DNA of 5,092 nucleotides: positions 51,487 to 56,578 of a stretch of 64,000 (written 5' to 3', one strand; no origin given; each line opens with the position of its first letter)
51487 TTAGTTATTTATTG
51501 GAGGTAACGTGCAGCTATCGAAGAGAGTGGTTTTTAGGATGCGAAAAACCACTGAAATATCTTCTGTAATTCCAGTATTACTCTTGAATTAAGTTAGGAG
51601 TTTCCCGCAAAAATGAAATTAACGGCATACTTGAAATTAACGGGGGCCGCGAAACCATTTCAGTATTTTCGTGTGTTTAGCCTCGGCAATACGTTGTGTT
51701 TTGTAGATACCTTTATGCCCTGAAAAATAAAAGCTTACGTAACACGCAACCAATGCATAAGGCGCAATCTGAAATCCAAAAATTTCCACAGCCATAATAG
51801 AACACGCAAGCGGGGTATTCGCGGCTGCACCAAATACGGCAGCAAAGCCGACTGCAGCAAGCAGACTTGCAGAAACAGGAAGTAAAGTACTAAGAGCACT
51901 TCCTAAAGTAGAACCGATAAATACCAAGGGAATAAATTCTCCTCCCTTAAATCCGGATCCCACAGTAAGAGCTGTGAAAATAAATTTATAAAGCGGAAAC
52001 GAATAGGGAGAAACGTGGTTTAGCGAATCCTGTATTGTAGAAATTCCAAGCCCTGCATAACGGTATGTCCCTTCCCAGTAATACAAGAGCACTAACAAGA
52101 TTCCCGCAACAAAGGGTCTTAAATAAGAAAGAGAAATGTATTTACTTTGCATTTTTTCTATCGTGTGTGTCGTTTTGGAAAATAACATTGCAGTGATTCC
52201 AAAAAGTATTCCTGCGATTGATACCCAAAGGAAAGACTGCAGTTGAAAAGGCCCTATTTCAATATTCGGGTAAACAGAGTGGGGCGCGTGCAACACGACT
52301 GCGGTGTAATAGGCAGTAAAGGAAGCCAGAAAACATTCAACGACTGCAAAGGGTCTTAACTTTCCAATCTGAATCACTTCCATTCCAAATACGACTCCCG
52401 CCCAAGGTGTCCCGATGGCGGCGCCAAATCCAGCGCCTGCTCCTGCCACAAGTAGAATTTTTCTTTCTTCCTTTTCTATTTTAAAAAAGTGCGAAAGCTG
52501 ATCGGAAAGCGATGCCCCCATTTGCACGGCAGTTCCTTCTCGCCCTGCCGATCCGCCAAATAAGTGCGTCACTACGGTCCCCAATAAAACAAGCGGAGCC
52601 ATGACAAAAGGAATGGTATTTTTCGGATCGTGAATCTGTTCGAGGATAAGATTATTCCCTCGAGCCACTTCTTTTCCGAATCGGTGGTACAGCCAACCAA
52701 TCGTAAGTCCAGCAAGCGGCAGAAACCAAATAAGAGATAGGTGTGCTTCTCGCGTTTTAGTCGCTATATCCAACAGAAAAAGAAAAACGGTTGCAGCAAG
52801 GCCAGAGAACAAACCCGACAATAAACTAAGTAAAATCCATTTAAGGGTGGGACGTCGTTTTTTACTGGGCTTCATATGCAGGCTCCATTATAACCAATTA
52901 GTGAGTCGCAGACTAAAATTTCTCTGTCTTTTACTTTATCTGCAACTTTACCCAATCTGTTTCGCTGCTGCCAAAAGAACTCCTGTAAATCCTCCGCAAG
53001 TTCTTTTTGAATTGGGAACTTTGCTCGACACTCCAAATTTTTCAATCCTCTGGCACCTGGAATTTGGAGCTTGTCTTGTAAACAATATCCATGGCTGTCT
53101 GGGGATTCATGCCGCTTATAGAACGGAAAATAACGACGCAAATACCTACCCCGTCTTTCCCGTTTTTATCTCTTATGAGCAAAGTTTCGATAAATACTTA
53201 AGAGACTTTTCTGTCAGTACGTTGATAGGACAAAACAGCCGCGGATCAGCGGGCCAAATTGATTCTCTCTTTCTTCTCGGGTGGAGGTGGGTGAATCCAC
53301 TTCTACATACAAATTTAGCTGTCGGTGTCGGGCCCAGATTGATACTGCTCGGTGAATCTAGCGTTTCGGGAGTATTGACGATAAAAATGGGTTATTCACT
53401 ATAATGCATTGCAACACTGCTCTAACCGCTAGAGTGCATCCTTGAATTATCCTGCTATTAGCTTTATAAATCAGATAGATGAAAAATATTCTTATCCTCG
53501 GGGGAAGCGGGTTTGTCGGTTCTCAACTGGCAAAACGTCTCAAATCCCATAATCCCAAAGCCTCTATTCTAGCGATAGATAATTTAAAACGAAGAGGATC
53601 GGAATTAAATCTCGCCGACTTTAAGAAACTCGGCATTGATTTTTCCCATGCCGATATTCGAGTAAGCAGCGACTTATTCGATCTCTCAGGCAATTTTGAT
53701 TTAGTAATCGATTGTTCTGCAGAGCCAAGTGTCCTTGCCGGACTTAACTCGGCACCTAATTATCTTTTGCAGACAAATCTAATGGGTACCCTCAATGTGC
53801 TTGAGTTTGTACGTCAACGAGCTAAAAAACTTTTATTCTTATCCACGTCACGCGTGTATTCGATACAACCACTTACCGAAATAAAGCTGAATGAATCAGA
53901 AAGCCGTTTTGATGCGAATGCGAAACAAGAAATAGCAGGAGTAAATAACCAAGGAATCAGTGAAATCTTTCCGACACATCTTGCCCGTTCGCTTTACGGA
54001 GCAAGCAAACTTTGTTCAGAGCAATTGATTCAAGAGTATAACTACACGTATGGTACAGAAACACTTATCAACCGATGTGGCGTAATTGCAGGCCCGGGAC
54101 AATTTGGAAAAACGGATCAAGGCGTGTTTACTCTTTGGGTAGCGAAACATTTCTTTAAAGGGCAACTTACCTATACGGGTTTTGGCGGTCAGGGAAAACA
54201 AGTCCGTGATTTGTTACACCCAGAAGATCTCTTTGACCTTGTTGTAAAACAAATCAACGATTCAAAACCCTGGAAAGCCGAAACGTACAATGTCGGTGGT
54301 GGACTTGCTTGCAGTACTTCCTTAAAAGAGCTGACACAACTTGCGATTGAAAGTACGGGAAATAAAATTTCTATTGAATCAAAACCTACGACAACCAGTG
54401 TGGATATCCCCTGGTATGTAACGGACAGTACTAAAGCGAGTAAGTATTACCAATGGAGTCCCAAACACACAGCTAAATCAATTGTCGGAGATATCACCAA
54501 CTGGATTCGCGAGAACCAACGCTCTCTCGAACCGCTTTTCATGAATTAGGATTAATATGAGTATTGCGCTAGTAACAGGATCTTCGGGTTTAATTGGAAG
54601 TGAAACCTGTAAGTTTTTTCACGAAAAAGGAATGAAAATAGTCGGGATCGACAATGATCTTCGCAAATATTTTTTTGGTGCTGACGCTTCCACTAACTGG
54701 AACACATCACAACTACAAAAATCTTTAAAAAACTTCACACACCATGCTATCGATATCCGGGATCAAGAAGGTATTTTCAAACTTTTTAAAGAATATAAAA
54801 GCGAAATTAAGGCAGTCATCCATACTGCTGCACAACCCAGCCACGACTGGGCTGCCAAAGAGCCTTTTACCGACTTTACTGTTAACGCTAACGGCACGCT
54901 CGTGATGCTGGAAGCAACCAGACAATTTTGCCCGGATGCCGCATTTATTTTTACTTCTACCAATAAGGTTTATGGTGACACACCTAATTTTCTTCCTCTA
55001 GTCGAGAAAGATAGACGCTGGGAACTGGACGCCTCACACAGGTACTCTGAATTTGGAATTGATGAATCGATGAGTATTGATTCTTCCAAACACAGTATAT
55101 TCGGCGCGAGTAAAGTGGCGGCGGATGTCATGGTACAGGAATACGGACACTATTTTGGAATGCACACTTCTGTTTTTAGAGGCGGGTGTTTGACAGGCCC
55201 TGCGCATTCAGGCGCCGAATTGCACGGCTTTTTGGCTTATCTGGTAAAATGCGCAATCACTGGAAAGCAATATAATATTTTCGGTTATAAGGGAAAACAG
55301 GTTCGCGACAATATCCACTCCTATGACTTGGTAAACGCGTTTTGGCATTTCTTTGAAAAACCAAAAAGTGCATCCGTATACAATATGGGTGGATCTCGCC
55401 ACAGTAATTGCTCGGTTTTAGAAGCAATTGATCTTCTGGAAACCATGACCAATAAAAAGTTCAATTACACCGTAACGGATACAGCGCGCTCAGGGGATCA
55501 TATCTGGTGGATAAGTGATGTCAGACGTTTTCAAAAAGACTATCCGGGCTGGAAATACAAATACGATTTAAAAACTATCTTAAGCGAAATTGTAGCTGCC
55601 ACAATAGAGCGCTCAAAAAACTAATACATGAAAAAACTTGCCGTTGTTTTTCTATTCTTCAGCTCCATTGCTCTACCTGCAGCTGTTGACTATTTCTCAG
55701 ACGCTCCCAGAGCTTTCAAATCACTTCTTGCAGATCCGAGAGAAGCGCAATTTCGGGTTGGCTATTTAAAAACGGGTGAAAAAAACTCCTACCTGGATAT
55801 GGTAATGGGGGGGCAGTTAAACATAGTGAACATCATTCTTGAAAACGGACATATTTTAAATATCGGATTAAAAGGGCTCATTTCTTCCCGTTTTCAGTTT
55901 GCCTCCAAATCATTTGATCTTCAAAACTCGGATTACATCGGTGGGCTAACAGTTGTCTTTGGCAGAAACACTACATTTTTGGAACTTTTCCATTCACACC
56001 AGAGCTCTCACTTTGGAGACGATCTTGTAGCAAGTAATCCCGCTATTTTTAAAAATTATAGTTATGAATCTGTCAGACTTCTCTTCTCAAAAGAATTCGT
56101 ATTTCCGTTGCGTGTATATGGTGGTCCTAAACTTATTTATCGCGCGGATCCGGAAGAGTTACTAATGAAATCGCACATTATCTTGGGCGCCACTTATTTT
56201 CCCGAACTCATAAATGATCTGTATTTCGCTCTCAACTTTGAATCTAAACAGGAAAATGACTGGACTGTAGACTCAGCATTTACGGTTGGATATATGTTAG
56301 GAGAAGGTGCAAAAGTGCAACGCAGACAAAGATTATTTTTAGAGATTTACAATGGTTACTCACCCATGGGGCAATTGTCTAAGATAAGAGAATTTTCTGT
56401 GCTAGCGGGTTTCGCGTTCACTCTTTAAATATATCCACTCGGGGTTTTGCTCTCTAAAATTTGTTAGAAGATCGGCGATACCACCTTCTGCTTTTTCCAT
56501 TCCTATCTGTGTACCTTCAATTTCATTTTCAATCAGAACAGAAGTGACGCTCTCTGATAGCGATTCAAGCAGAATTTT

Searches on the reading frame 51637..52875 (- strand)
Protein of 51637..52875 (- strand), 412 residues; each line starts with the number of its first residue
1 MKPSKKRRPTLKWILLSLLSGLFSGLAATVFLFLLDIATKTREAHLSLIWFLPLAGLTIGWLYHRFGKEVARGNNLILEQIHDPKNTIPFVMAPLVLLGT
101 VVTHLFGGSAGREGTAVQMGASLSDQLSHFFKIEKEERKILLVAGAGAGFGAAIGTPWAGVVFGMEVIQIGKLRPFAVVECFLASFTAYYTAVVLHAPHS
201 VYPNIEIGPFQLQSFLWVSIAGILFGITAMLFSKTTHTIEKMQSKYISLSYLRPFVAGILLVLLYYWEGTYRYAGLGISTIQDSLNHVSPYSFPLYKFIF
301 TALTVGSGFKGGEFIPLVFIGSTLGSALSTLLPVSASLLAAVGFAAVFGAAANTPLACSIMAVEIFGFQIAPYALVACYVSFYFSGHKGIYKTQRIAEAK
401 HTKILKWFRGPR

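Call 18: search_protein_families(library=pfam, proteins=[window:51637-52875:-], max_evalue=0.001)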
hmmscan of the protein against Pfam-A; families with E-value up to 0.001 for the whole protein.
window:51637-52875:- (412 aa): 1 family
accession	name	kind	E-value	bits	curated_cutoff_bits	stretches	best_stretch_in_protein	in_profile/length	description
PF00654.25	Voltage_CLC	-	1.1e-73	248.9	24.8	1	56-385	2-345/346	Voltage gated chloride channel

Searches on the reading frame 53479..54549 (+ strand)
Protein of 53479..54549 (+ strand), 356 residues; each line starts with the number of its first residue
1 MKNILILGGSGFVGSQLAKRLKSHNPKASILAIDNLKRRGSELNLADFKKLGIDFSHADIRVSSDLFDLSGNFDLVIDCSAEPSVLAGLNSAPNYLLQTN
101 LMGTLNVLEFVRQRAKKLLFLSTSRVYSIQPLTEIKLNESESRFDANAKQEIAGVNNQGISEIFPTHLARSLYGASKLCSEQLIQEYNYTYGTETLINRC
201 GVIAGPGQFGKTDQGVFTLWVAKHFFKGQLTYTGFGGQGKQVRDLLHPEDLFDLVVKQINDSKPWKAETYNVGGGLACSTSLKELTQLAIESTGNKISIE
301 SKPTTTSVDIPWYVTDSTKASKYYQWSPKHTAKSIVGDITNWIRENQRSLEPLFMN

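Call 18: search_protein_families(library=pfam, proteins=[window:53479-54549:+], max_evalue=0.001)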
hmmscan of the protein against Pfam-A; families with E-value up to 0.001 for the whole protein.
window:53479-54549:+ (356 aa): 8 families
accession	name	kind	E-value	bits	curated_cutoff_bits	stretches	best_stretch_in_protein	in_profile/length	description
PF01370.27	Epimerase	-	8.5e-36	124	20.9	1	4-273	1-240/240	NAD dependent epimerase/dehydratase family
PF16363.11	GDP_Man_Dehyd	-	2e-24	87.1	27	1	5-337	1-330/332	GDP-mannose 4,6 dehydratase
PF07993.18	NAD_binding_4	-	6.7e-12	45.5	20.1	1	65-223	81-227/258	Male sterility protein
PF01073.25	3Beta_HSD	-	6.6e-09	35.6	22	1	5-127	1-120/280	3-beta hydroxysteroid dehydrogenase/isomerase family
PF02719.21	Polysacc_synt_2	-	2.8e-06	27.2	20.2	1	4-125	1-130/293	Polysaccharide biosynthesis protein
PF04321.23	RmlD_sub_bind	-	2.5e-05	23.9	27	1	3-188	2-140/287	RmlD substrate binding domain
PF03435.24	Sacchrp_dh_NADP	-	0.0004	21.1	25.1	0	4-83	1-79/129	Saccharopine dehydrogenase NADP binding domain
PF01113.26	DapB_N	-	0.00041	20.9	25.6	1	3-90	2-85/124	Dihydrodipicolinate reductase, N-terminus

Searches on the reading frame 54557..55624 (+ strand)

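Call 18: search_protein_families(library=pfam, proteins=[window:54557-55624:+], max_evalue=0.001)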
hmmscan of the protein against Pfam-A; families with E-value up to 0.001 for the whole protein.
window:54557-55624:+ (355 aa): 8 families
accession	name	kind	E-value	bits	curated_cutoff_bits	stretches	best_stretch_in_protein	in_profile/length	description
PF01370.27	Epimerase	-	4.2e-37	128.3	20.9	1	4-278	1-240/240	NAD dependent epimerase/dehydratase family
PF16363.11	GDP_Man_Dehyd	-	2.8e-31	109.6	27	2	5-144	1-138/332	GDP-mannose 4,6 dehydratase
PF04321.23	RmlD_sub_bind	-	4.5e-10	39.5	27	1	5-142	4-108/287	RmlD substrate binding domain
PF02719.21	Polysacc_synt_2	-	1.1e-08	35.1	20.2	1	5-138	2-131/293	Polysaccharide biosynthesis protein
PF07993.18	NAD_binding_4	-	4e-08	33.1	20.1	1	77-244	82-241/258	Male sterility protein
PF01073.25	3Beta_HSD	-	4.8e-07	29.5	22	1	5-160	1-141/280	3-beta hydroxysteroid dehydrogenase/isomerase family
PF08659.16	KR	-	5.9e-05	23.5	22.6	1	4-140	3-142/180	KR domain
PF00106.31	adh_short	-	0.00015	21.7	26.6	1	3-117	2-115/195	short chain dehydrogenase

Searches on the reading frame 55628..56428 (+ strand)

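Call 18: search_protein_families(library=pfam, proteins=[window:55628-56428:+], max_evalue=0.001)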
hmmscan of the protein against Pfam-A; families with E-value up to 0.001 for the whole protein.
window:55628-56428:+ (266 aa): 1 family
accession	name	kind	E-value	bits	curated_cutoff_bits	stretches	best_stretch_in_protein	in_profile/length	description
PF06727.17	DUF1207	-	5.8e-29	101.6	22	1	29-252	93-328/342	Protein of unknown function (DUF1207)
